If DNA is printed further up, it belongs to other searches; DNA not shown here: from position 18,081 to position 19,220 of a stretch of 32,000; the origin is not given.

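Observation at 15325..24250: Eight tightly coupled genes join an EII-less PTS (EI+HPr) to ThiL, an atypical dikinase, a Cys-phosphatase fusion, a sigma54 response regulator and a YkgJ protein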

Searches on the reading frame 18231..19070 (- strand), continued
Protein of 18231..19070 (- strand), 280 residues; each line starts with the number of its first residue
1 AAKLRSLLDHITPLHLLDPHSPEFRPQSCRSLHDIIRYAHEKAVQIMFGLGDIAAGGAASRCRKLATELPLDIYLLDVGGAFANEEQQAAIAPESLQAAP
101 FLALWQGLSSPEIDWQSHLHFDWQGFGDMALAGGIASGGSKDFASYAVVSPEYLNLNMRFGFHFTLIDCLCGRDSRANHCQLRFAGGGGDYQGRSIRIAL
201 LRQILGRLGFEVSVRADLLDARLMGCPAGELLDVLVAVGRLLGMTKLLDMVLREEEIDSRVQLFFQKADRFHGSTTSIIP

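Call 58: search_protein_families(library=pfam, proteins=[P0177, P0184, P0203, P0207, P0233, P0235, P0204, P0262], max_evalue=0.0001)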
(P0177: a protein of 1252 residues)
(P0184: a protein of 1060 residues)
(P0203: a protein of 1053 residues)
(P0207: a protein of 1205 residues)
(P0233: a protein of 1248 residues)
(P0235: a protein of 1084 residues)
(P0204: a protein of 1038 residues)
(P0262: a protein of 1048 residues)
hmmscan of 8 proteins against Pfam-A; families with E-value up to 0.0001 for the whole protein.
P0177 (1252 aa): 5 families
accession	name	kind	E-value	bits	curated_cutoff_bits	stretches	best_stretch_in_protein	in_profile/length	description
PF01326.24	PPDK_N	-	2.6e-73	247.6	27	1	128-426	2-310/328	Pyruvate phosphate dikinase, AMP/ATP-binding domain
PF00391.29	PEP-utilizers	-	2.3e-18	66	23.1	1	476-546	2-72/72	PEP-utilising enzyme, mobile domain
PF22785.1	Tc-R-P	-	1.9e-14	54.5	27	1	891-981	14-105/106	Polymorphic toxin system, DSP-PTPase phosphatase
PF00782.25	DSPc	-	2.8e-11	43.8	33.5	1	893-1011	11-131/133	Dual specificity phosphatase, catalytic domain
PF22784.1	PTP-SAK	-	1.8e-08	35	27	1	880-989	11-121/153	Swiss Army Knife protein, DSP-PTPase phosphatase domain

P0184 (1060 aa): 2 families
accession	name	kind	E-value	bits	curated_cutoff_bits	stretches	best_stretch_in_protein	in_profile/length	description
PF01326.24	PPDK_N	-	4.3e-80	269.9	27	1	131-434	3-313/328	Pyruvate phosphate dikinase, AMP/ATP-binding domain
PF00391.29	PEP-utilizers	-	1.6e-14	53.7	23.1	1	480-549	2-71/72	PEP-utilising enzyme, mobile domain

P0203 (1053 aa): 2 families
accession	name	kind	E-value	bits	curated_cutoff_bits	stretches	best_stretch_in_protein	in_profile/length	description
PF01326.24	PPDK_N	-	2.2e-81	274.1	27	1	129-435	3-316/328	Pyruvate phosphate dikinase, AMP/ATP-binding domain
PF00391.29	PEP-utilizers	-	1.3e-16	60.3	23.1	1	475-543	2-70/72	PEP-utilising enzyme, mobile domain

P0207 (1205 aa): 6 families
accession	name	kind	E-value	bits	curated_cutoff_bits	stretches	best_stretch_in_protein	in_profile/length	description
PF01326.24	PPDK_N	-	5.7e-62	210.3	27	2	116-320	3-217/328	Pyruvate phosphate dikinase, AMP/ATP-binding domain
PF00391.29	PEP-utilizers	-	1.9e-17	63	23.1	1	435-504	2-71/72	PEP-utilising enzyme, mobile domain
PF22785.1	Tc-R-P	-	4.6e-16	59.7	27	1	848-941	11-105/106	Polymorphic toxin system, DSP-PTPase phosphatase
PF22784.1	PTP-SAK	-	6.9e-12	46.1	27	1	836-968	6-137/153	Swiss Army Knife protein, DSP-PTPase phosphatase domain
PF00782.25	DSPc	-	2e-11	44.3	33.5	1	853-940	11-98/133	Dual specificity phosphatase, catalytic domain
PF22741.1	PTP-NADK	-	4.5e-06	26.6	27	1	854-954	42-148/163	DSP-PTPase phosphatase fused to NAD+ Kinase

P0233 (1248 aa): 3 families
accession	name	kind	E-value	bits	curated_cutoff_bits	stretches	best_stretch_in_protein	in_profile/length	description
PF01326.24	PPDK_N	-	8.8e-83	278.7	27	1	320-621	2-310/328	Pyruvate phosphate dikinase, AMP/ATP-binding domain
PF00391.29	PEP-utilizers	-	5e-15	55.3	23.1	1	670-737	2-69/72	PEP-utilising enzyme, mobile domain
PF01451.26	LMWPc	-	5.9e-12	46.4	23.2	1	31-119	1-98/144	Low molecular weight phosphotyrosine protein phosphatase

P0235 (1084 aa): 2 families
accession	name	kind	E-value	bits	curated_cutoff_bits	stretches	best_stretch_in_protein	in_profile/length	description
PF01326.24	PPDK_N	-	1.2e-63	215.8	27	2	130-343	2-220/328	Pyruvate phosphate dikinase, AMP/ATP-binding domain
PF00391.29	PEP-utilizers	-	6.4e-17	61.4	23.1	1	491-559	2-70/72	PEP-utilising enzyme, mobile domain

P0204 (1038 aa): 2 families
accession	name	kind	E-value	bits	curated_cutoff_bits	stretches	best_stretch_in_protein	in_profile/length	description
PF01326.24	PPDK_N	-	5.4e-73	246.5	27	2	130-350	2-227/328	Pyruvate phosphate dikinase, AMP/ATP-binding domain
PF00391.29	PEP-utilizers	-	3e-19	68.8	23.1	1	453-522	2-71/72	PEP-utilising enzyme, mobile domain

P0262 (1048 aa): 2 families
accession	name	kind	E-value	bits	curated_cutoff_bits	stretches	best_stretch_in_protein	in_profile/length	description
PF01326.24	PPDK_N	-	1.2e-62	212.5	27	1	135-427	3-319/328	Pyruvate phosphate dikinase, AMP/ATP-binding domain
PF00391.29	PEP-utilizers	-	2.3e-15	56.4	23.1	1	474-537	4-67/72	PEP-utilising enzyme, mobile domain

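Call 66: find_homologous_proteins(query=P0233, max_evalue=1e-20)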
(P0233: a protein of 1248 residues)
Query P0233 (1248 aa): 239 proteins with E <= 1e-20 among 8000 candidates; the best 120 are listed.
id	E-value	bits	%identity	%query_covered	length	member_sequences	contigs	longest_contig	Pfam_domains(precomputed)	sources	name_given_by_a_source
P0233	0.0e+0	2797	100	100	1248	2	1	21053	PF00391.30,PF01451.28,PF01326.25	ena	-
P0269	0.0e+0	2374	85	100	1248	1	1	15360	PF00391.30,PF01451.28,PF01326.25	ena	-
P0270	0.0e+0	2369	85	100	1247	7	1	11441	PF00391.30,PF01451.28,PF01326.25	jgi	jgi:pyruvate,water dikinase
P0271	0.0e+0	1759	65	99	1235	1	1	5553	PF00391.30,PF01451.28,PF01326.25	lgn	-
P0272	0.0e+0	1700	64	99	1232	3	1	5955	PF00391.30,PF01451.28,PF01326.25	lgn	-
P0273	0.0e+0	1697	63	99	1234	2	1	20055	PF00391.30,PF01451.28,PF01326.25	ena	-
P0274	0.0e+0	1628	59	99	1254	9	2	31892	PF00391.30,PF01451.28,PF01326.25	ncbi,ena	-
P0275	0.0e+0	1624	60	99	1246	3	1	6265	PF00391.30,PF01451.28,PF01326.25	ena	-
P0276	0.0e+0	1615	58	99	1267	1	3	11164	PF00391.30,PF01451.28,PF01326.25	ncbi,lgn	-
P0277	0.0e+0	1604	59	99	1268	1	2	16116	PF00391.30,PF01451.28,PF01326.25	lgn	-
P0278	0.0e+0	1588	58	99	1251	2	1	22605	PF00391.30,PF01451.28,PF01326.25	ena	-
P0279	0.0e+0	1585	58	99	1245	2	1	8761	PF00391.30,PF01451.28,PF01326.25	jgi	jgi:pyruvate,water dikinase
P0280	0.0e+0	1345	58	84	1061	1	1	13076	PF06439.19,PF00391.30,PF01326.25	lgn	-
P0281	0.0e+0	1273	59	84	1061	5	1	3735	PF00391.30,PF01326.25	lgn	-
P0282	0.0e+0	1199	54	83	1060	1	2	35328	PF00391.30,PF01326.25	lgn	-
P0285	0.0e+0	1173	53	83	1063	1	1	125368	PF00391.30,PF01326.25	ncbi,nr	ncbi:MAG: pyruvate, phosphate dikinase [Thermodesulfovibrio sp.]|nr:pyruvate, phosphate dikinase [Th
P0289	0.0e+0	1117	51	83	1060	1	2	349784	PF00391.30,PF21708.5,PF01326.25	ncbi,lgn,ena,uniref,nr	ncbi:MAG: pyruvate, phosphate dikinase [Alphaproteobacteria bacterium]|uniref:Phosphoenolpyruvate sy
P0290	0.0e+0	1101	49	83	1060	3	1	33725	PF00391.30,PF01326.25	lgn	-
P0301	0.0e+0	1047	48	83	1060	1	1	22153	PF00391.30,PF01326.25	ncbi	-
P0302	0.0e+0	1047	47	83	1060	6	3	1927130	PF00391.30,PF01326.25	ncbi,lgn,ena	ncbi:MAG: PEP/pyruvate-binding domain-containing protein [Dissulfurispiraceae bacterium]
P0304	0.0e+0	1045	48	83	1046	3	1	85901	PF06439.19,PF00391.30,PF21708.5,PF01326.25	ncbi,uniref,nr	ncbi:MAG: pyruvate, phosphate dikinase [Alphaproteobacteria bacterium]|uniref:Phosphoenolpyruvate sy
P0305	0.0e+0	1043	47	83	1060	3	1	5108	PF00391.30,PF21708.5,PF01326.25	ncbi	-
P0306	0.0e+0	1039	47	83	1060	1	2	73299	PF00391.30,PF21708.5,PF01326.25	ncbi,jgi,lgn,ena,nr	ncbi:MAG TPA: PEP/pyruvate-binding domain-containing protein [Dissulfurispiraceae bacterium]|nr:PEP/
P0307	0.0e+0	1039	47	83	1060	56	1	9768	PF00391.30,PF01326.25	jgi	jgi:pyruvate,water dikinase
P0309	0.0e+0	1038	46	83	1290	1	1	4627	PF13672.12,PF00391.30,PF21708.5,PF01326.25,PF00481.27,PF07228.18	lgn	-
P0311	0.0e+0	1036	46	83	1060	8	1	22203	PF00391.30,PF01326.25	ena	-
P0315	0.0e+0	1030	47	83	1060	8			PF00391.30,PF01326.25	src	-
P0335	2.2e-289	981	46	83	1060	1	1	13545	PF00391.30,PF01326.25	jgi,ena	-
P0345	1.1e-282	959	44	83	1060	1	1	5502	PF00391.30,PF01326.25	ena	-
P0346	1.1e-282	959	46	83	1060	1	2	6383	PF00391.30,PF21708.5,PF01326.25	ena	-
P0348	1.4e-281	955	45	83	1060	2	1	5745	PF00391.30,PF21708.5,PF01326.25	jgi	jgi:pyruvate,water dikinase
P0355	2.1e-278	945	45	83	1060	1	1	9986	PF00391.30,PF21708.5,PF01326.25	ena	-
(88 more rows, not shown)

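Call 67: search_protein_families(library=pfam, proteins=[P0309, P0302, P0289, P0304, P0274], max_evalue=0.01)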
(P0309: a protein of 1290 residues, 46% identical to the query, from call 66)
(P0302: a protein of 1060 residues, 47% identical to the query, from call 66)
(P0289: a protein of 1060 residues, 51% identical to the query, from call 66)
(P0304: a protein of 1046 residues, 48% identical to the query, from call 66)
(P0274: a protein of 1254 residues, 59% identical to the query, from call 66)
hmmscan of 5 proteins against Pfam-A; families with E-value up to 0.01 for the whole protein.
P0309 (1290 aa): 7 families
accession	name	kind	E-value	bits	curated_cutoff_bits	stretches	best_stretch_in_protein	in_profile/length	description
PF01326.24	PPDK_N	-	5.9e-81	272.7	27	1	117-419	2-311/328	Pyruvate phosphate dikinase, AMP/ATP-binding domain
PF00391.29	PEP-utilizers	-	3.4e-18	65.5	23.1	1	471-539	3-71/72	PEP-utilising enzyme, mobile domain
PF13672.11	PP2C_2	-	9.7e-15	55.1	24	1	1064-1262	9-183/209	Protein phosphatase 2C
PF00481.26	PP2C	-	8.4e-11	42.4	20.3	2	1118-1191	74-144/255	Protein phosphatase 2C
PF07228.17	SpoIIE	-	2.2e-06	28.2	25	1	1214-1289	104-190/192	Stage II sporulation protein E (SpoIIE)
PF21708.4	Glyco_hydro_59_C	-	7.6e-06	26.5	27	1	977-1038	111-173/175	Galactocerebrosidase, C-terminal lectin domain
PF06439.18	3keto-disac_hyd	-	0.0051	17.3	26.8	1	943-1037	109-186/187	3-keto-disaccharide hydrolase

P0302 (1060 aa): 3 families
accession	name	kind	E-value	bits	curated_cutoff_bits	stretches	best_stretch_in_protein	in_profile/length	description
PF01326.24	PPDK_N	-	5.1e-84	282.8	27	1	132-432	3-310/328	Pyruvate phosphate dikinase, AMP/ATP-binding domain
PF00391.29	PEP-utilizers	-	4.6e-19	68.2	23.1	1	481-550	2-71/72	PEP-utilising enzyme, mobile domain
PF21708.4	Glyco_hydro_59_C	-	0.00021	21.8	27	1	942-1050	77-173/175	Galactocerebrosidase, C-terminal lectin domain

P0289 (1060 aa): 4 families
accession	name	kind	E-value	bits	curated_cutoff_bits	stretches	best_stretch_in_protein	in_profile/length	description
PF01326.24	PPDK_N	-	6e-88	295.7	27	1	132-434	3-312/328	Pyruvate phosphate dikinase, AMP/ATP-binding domain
PF00391.29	PEP-utilizers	-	1.9e-17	63.1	23.1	1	481-550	2-71/72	PEP-utilising enzyme, mobile domain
PF21708.4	Glyco_hydro_59_C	-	4e-06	27.4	27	1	970-1051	93-174/175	Galactocerebrosidase, C-terminal lectin domain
PF06439.18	3keto-disac_hyd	-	0.0002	21.9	26.8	1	948-1049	83-186/187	3-keto-disaccharide hydrolase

P0304 (1046 aa): 5 families
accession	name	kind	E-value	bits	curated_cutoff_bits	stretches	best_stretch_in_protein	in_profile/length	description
PF01326.24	PPDK_N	-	2.4e-83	280.6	27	1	117-416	2-311/328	Pyruvate phosphate dikinase, AMP/ATP-binding domain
PF00391.29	PEP-utilizers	-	3.7e-20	71.7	23.1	1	468-535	2-69/72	PEP-utilising enzyme, mobile domain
PF21708.4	Glyco_hydro_59_C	-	4.3e-06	27.3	27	1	922-1036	71-173/175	Galactocerebrosidase, C-terminal lectin domain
PF06439.18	3keto-disac_hyd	-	2.4e-05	24.9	26.8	1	967-1035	110-186/187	3-keto-disaccharide hydrolase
PF13385.13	Laminin_G_3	-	0.00049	20.7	27.6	1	933-1006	32-103/151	Concanavalin A-like lectin/glucanases superfamily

P0274 (1254 aa): 4 families
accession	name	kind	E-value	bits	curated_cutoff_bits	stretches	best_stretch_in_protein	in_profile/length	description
PF01326.24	PPDK_N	-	1.1e-81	275.1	27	1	325-627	2-311/328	Pyruvate phosphate dikinase, AMP/ATP-binding domain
PF00391.29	PEP-utilizers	-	7e-18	64.4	23.1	1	675-743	2-70/72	PEP-utilising enzyme, mobile domain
PF01451.26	LMWPc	-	2.9e-11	44.2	23.2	1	31-119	1-98/144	Low molecular weight phosphotyrosine protein phosphatase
PF06439.18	3keto-disac_hyd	-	0.0016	19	26.8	1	1180-1241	115-184/187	3-keto-disaccharide hydrolase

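Call 68: find_encoding_contigs(protein=P0302, flank=10000, max_places=2)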
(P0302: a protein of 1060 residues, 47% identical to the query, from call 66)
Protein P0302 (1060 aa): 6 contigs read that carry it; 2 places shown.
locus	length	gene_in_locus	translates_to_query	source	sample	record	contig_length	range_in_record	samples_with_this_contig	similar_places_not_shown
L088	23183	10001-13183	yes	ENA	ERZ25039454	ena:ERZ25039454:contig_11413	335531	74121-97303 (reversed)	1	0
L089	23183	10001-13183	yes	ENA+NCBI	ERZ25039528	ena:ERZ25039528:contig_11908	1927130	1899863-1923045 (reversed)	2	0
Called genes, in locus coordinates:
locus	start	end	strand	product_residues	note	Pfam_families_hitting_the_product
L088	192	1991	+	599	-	PF14522:Cytochrome_C7 (faint)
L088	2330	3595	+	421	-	PF01925:TauE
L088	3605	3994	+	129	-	PF01925:TauE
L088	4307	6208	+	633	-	PF00384:Molybdopterin, PF01568:Molydop_binding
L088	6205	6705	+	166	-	PF12838:Fer4_7 (weak), PF13237:Fer4_10 (weak), PF13247:Fer4_11, PF13187:Fer4_9 (weak), PF12838:Fer4_7, PF12797:Fer4_2 (weak), PF00037:Fer4 (weak), PF12837:Fer4_6 (weak)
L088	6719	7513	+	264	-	PF13510:Fer2_4, PF13187:Fer4_9 (faint), PF14697:Fer4_21 (weak), PF00037:Fer4 (weak), PF12837:Fer4_6 (weak), PF12838:Fer4_7 (weak)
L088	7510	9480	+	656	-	PF10589:NADH_4Fe-4S, PF14691:Fer4_20, PF01946:Thi4, PF00070:Pyr_redox (faint), PF00890:FAD_binding_2 (faint), PF01266:DAO (weak), PF07992:Pyr_redox_2, PF13450:NAD_binding_8, +1 more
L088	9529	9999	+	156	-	PF01451:LMWPc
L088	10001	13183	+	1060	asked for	PF01326:PPDK_N, PF00391:PEP-utilizers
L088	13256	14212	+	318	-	PF00890:FAD_binding_2 (weak), PF01134:GIDA (faint), PF01946:Thi4 (faint), PF03486:HI0933_like (faint), PF07992:Pyr_redox_2, PF12831:FAD_oxidored (faint), PF13738:Pyr_redox_3, PF00070:Pyr_redox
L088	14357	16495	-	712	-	PF00384:Molybdopterin, PF01568:Molydop_binding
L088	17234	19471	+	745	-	PF00132:Hexapep, PF01406:tRNA-synt_1e, PF01921:tRNA-synt_1f (faint), PF09334:tRNA-synt_1g (weak), PF00133:tRNA-synt_1 (weak), PF09190:DALR_2, PF23493:CysS_C (faint)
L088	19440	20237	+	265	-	PF08032:SpoU_sub_bind, PF00588:SpoU_methylase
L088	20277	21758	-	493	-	PF00437:T2SSE, PF13401:AAA_22 (weak)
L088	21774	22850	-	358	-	PF00437:T2SSE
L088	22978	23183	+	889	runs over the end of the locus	PF07517:SecA_DEAD, PF01043:SecA_PP_bind, PF21090:P-loop_SecA, PF07516:SecA_SW, PF02810:SEC-C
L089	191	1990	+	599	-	PF14522:Cytochrome_C7 (faint)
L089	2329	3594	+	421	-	PF01925:TauE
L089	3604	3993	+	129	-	PF01925:TauE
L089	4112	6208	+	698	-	PF04879:Molybdop_Fe4S4, PF00384:Molybdopterin, PF01568:Molydop_binding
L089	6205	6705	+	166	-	PF12838:Fer4_7 (weak), PF13237:Fer4_10 (weak), PF13247:Fer4_11, PF13187:Fer4_9 (weak), PF12838:Fer4_7, PF12797:Fer4_2 (weak), PF00037:Fer4 (weak), PF12837:Fer4_6 (weak)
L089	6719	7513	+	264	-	PF13510:Fer2_4, PF13187:Fer4_9 (faint), PF14697:Fer4_21 (weak), PF00037:Fer4 (weak), PF12837:Fer4_6 (weak), PF12838:Fer4_7 (weak)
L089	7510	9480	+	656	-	PF10589:NADH_4Fe-4S, PF14691:Fer4_20, PF01946:Thi4, PF00070:Pyr_redox (faint), PF00890:FAD_binding_2 (faint), PF01266:DAO (weak), PF07992:Pyr_redox_2, PF13450:NAD_binding_8, +1 more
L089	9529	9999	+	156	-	PF01451:LMWPc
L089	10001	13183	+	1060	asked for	PF01326:PPDK_N, PF00391:PEP-utilizers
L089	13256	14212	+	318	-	PF00890:FAD_binding_2 (weak), PF01134:GIDA (faint), PF01946:Thi4 (faint), PF03486:HI0933_like (faint), PF07992:Pyr_redox_2, PF12831:FAD_oxidored (faint), PF13738:Pyr_redox_3, PF00070:Pyr_redox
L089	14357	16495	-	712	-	PF00384:Molybdopterin, PF01568:Molydop_binding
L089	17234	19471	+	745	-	PF00132:Hexapep, PF01406:tRNA-synt_1e, PF01921:tRNA-synt_1f (faint), PF09334:tRNA-synt_1g (weak), PF00133:tRNA-synt_1 (weak), PF09190:DALR_2, PF23493:CysS_C (faint)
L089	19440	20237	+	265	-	PF08032:SpoU_sub_bind, PF00588:SpoU_methylase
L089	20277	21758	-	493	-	PF00437:T2SSE, PF13401:AAA_22 (weak)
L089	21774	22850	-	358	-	PF00437:T2SSE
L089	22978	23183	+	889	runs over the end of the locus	PF07517:SecA_DEAD, PF01043:SecA_PP_bind, PF21090:P-loop_SecA, PF07516:SecA_SW, PF02810:SEC-C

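Call 69: find_encoding_contigs(protein=P0274, flank=10000, max_places=2)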
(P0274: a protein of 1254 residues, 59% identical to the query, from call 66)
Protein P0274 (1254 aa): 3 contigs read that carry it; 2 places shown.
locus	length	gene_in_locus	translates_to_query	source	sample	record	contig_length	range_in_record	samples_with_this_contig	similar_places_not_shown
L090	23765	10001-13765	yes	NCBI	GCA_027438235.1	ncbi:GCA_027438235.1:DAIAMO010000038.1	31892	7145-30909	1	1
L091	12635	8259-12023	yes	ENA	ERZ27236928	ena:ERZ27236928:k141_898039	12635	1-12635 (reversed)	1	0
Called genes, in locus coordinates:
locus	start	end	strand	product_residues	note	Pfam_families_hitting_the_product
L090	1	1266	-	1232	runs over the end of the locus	PF02574:S-methyl_trans, PF00809:Pterin_bind, PF02607:B12-binding_2, PF02310:B12-binding, PF02965:Met_synt_B12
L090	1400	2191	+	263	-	PF01814:Hemerythrin, PF00581:Rhodanese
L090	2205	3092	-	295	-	PF00291:PALP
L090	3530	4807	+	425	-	PF01925:TauE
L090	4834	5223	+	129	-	PF01925:TauE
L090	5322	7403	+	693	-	PF04879:Molybdop_Fe4S4, PF00384:Molybdopterin, PF01568:Molydop_binding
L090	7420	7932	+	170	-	PF00037:Fer4 (faint), PF12797:Fer4_2 (faint), PF12837:Fer4_6 (faint), PF12838:Fer4_7 (weak), PF13237:Fer4_10 (weak), PF13247:Fer4_11, PF12838:Fer4_7 (weak), PF13187:Fer4_9 (weak)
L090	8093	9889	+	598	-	PF13247:Fer4_11 (weak), PF00037:Fer4, PF07992:Pyr_redox_2, PF13738:Pyr_redox_3 (weak), PF00070:Pyr_redox, PF18267:Rubredoxin_C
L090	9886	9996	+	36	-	-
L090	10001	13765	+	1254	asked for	PF01451:LMWPc, PF01326:PPDK_N, PF00391:PEP-utilizers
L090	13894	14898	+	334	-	PF00990:GGDEF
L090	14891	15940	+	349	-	PF13581:HATPase_c_2 (weak)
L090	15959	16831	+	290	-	PF14361:RsbRD_N (weak), PF01740:STAS, PF13466:STAS_2 (weak)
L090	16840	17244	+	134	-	-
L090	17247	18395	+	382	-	PF00437:T2SSE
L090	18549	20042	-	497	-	PF13541:ChlI, PF00158:Sigma54_activat (faint), PF01078:Mg_chelatase, PF07728:AAA_5, PF00493:MCM (weak), PF13335:Mg_chelatase_C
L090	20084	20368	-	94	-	PF04380:BMFP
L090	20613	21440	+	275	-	PF09694:Gcw_chp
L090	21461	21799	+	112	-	PF00543:P-II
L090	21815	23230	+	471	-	PF00909:Ammonium_transp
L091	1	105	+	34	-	?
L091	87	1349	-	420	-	PF00291:PALP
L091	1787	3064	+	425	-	PF01925:TauE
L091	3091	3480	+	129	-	PF01925:TauE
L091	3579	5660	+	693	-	PF04879:Molybdop_Fe4S4, PF00384:Molybdopterin, PF01568:Molydop_binding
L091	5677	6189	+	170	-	PF00037:Fer4 (faint), PF12797:Fer4_2 (faint), PF12837:Fer4_6 (faint), PF12838:Fer4_7 (weak), PF13237:Fer4_10 (weak), PF13247:Fer4_11, PF12838:Fer4_7 (weak), PF13187:Fer4_9 (weak)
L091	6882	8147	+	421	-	PF07992:Pyr_redox_2, PF13738:Pyr_redox_3 (weak), PF00070:Pyr_redox, PF18267:Rubredoxin_C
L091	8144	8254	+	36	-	-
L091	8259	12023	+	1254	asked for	PF01451:LMWPc, PF01326:PPDK_N, PF00391:PEP-utilizers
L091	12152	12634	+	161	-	?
